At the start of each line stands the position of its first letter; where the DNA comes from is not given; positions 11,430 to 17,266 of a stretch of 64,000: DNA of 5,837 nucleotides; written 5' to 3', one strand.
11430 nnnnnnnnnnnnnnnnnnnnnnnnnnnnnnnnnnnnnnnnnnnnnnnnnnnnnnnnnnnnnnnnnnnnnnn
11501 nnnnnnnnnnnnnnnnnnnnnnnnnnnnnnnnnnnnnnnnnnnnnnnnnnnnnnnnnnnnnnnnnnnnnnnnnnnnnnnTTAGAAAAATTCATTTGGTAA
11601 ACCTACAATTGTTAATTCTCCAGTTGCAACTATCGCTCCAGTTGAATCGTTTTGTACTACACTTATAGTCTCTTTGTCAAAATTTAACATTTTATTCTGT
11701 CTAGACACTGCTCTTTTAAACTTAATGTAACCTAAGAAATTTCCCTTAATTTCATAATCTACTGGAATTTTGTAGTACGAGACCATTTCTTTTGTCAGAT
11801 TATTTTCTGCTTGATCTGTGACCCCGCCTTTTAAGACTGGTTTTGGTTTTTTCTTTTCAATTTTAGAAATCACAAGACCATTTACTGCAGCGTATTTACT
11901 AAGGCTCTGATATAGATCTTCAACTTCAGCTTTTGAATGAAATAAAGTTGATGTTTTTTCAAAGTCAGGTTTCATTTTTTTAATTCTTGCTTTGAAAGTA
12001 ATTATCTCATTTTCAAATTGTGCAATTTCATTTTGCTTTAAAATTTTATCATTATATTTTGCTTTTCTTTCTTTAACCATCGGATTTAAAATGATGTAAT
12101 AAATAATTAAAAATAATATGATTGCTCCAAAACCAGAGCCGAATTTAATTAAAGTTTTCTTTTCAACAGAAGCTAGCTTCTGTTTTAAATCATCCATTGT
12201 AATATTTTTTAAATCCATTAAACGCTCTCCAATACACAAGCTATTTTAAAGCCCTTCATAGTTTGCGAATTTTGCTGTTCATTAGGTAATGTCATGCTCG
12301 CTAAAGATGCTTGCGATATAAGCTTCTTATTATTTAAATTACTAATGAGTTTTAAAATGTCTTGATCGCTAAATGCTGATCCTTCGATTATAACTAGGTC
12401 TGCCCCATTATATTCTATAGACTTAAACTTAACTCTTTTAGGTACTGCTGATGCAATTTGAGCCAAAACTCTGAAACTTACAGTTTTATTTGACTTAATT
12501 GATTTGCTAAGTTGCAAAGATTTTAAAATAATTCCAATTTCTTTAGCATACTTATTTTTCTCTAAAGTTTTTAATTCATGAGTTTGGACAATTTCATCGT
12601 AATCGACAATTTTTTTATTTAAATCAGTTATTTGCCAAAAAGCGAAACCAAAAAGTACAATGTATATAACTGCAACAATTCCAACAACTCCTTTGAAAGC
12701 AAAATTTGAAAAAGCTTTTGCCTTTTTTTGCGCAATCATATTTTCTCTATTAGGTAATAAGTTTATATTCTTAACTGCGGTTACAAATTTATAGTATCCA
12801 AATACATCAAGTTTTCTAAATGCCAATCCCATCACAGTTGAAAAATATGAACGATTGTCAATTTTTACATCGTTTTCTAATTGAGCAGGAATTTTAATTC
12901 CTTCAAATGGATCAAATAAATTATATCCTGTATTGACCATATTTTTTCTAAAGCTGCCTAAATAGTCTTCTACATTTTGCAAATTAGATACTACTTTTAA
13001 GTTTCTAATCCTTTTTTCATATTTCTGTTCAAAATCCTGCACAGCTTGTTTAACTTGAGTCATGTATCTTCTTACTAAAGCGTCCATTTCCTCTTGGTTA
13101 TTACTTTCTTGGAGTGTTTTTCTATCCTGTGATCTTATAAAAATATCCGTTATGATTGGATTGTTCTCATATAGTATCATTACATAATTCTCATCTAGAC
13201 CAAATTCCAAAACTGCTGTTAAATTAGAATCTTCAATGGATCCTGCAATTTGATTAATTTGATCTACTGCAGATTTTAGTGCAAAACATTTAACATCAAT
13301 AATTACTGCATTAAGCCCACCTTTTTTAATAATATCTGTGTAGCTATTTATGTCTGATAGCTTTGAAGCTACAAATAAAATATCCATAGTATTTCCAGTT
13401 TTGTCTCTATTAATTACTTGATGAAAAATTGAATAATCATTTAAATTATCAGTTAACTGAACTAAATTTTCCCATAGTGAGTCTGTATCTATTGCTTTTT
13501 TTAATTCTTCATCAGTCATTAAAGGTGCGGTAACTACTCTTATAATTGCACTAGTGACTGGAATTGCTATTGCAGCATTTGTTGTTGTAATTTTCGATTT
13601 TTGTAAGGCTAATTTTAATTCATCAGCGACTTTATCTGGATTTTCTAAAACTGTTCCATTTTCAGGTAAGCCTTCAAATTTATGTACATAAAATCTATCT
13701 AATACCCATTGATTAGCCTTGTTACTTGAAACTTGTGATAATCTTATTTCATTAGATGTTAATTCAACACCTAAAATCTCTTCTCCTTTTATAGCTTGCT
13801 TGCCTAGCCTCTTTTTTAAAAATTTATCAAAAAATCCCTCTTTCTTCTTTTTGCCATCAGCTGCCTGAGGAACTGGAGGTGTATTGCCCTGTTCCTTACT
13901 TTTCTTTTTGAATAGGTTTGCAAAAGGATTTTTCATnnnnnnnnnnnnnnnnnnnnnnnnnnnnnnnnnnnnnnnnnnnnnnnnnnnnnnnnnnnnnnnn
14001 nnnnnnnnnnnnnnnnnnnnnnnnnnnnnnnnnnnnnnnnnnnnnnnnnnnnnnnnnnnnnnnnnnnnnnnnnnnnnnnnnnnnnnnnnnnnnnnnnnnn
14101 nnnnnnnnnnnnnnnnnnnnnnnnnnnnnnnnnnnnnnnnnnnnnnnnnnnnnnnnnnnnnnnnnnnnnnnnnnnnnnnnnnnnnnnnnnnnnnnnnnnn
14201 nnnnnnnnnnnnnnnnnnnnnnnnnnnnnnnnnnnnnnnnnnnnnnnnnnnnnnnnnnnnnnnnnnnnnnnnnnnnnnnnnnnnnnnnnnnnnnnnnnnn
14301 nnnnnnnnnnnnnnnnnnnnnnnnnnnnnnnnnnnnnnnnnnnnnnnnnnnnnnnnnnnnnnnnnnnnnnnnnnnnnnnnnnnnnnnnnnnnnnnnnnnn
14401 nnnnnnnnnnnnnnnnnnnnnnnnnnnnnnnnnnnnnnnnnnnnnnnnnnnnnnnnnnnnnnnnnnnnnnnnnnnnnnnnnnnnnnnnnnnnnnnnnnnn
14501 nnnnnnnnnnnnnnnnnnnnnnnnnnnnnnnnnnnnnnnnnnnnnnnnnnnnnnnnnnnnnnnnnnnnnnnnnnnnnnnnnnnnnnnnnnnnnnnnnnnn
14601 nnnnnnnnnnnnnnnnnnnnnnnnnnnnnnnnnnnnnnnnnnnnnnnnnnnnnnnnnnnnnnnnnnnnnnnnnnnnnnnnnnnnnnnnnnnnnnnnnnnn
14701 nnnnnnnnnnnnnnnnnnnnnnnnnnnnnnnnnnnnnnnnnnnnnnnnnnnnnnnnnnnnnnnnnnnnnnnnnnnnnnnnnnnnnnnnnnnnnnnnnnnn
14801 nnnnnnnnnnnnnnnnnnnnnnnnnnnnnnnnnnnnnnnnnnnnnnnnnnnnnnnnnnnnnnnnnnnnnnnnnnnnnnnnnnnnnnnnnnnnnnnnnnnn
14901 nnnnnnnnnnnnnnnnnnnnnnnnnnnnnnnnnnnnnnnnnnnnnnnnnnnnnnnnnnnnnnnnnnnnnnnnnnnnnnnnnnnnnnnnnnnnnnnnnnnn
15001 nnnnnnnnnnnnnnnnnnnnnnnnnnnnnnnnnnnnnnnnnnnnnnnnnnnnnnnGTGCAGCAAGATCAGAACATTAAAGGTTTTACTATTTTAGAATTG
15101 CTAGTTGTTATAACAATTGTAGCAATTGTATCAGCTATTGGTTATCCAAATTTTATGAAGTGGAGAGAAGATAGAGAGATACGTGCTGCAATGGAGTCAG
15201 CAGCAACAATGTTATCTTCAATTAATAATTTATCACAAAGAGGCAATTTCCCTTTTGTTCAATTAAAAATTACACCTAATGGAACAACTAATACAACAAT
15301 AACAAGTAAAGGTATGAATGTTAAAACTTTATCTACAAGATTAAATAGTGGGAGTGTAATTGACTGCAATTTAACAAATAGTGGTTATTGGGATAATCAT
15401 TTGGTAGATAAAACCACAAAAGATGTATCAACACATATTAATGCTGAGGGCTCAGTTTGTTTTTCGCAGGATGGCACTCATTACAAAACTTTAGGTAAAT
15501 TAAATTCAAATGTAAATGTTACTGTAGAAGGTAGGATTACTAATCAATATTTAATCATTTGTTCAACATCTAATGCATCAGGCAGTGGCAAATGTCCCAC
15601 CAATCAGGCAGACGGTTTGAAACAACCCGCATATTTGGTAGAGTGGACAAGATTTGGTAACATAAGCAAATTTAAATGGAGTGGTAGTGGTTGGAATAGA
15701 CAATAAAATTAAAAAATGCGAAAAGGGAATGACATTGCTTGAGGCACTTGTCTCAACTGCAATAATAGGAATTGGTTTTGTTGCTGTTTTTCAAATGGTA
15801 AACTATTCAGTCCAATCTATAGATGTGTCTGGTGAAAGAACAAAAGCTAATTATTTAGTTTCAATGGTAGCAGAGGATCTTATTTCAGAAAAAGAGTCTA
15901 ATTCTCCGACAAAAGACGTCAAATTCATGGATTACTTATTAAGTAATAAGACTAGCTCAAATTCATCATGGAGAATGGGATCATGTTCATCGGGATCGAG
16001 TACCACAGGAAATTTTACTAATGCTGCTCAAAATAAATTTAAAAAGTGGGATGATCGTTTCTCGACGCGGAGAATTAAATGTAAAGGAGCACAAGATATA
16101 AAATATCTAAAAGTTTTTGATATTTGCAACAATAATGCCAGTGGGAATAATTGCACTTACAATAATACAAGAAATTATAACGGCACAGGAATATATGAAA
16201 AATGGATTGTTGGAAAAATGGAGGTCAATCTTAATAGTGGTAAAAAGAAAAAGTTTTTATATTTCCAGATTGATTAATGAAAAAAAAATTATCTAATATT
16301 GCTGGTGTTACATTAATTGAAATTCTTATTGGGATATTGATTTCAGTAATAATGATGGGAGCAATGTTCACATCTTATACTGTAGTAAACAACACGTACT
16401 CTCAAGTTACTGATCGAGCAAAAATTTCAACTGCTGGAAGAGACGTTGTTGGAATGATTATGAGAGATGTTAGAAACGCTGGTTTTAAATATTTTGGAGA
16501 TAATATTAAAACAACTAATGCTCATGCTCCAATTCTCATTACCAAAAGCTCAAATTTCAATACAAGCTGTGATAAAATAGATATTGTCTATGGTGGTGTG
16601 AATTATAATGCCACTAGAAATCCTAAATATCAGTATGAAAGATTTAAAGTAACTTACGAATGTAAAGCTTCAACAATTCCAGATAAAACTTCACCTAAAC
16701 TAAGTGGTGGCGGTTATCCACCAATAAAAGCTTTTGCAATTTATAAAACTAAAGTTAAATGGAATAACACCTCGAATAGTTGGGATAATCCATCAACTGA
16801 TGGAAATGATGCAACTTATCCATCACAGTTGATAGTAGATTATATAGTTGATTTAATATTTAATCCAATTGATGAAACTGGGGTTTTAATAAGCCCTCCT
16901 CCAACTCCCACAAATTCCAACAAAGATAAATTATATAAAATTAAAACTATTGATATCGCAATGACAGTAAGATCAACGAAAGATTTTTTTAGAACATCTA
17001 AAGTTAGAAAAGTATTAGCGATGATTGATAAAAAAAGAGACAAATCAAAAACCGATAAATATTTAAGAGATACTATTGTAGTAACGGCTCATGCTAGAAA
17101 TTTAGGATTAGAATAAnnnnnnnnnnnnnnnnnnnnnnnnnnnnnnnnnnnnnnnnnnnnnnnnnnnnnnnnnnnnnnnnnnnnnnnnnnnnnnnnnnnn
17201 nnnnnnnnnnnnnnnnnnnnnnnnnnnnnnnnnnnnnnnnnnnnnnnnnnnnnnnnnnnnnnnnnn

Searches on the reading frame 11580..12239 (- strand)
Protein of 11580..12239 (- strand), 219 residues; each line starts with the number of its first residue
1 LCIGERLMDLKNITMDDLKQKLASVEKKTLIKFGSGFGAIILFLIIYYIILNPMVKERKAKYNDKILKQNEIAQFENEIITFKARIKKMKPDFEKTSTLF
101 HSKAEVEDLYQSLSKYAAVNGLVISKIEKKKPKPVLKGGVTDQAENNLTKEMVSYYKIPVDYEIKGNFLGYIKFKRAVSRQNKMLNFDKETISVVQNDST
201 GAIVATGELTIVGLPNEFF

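Call 18: search_protein_families(library=pfam, proteins=[window:11580-12239:-], max_evalue=0.0001)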
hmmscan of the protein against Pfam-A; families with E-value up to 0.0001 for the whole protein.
window:11580-12239:- (219 aa): 1 family
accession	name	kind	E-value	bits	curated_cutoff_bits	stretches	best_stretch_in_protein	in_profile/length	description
PF04350.18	PilO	-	1.9e-05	25.2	22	0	71-131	17-77/145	Pilus assembly protein, PilO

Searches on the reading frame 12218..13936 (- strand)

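Call 18: search_protein_families(library=pfam, proteins=[window:12218-13936:-], max_evalue=0.0001)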
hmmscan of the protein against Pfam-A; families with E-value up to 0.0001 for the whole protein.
window:12218-13936:- (572 aa): 2 families
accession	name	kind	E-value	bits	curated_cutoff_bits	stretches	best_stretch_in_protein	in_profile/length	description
PF11104.14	PilM_2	-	3.1e-19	69.5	27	1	56-261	1-203/340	Type IV pilus assembly protein PilM;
PF05137.18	PilN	-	4.4e-09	36.7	22.8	1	489-568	1-77/78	Fimbrial assembly protein (PilN)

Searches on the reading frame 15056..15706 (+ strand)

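Call 18: search_protein_families(library=pfam, proteins=[window:15056-15706:+], max_evalue=0.0001)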
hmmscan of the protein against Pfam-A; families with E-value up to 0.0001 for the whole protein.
window:15056-15706:+ (216 aa): 1 family
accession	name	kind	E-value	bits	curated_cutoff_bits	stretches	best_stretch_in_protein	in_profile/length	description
PF07963.17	N_methyl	-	2.4e-07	30.5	21.2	1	6-30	3-27/27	Prokaryotic N-terminal methylation motif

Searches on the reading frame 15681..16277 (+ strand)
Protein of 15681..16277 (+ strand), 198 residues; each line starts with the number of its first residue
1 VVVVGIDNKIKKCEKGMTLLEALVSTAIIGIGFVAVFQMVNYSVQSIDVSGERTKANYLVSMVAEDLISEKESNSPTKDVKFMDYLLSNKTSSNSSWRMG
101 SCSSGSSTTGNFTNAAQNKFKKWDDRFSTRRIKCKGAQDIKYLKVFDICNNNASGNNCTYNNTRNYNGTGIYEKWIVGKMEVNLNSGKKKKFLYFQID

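Call 18: search_protein_families(library=pfam, proteins=[window:15681-16277:+], max_evalue=0.0001)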
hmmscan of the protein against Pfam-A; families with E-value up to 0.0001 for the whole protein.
window:15681-16277:+ (198 aa): 1 family
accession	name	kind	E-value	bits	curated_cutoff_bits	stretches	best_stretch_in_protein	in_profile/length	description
PF07963.17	N_methyl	-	5.1e-06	26.3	21.2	1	12-37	2-27/27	Prokaryotic N-terminal methylation motif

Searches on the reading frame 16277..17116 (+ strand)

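Call 18: search_protein_families(library=pfam, proteins=[window:16277-17116:+], max_evalue=0.0001)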
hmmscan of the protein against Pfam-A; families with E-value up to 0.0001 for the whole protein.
window:16277-17116:+ (279 aa): 0 families

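Call 22: search_protein_families(library=pfam, proteins=[window:16277-17116:+], max_evalue=0.01)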
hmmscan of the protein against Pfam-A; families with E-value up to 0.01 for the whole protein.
window:16277-17116:+ (279 aa): 1 family
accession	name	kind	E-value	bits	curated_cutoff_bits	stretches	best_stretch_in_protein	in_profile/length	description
PF07963.17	N_methyl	-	0.0075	16.2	21.2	0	6-31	2-27/27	Prokaryotic N-terminal methylation motif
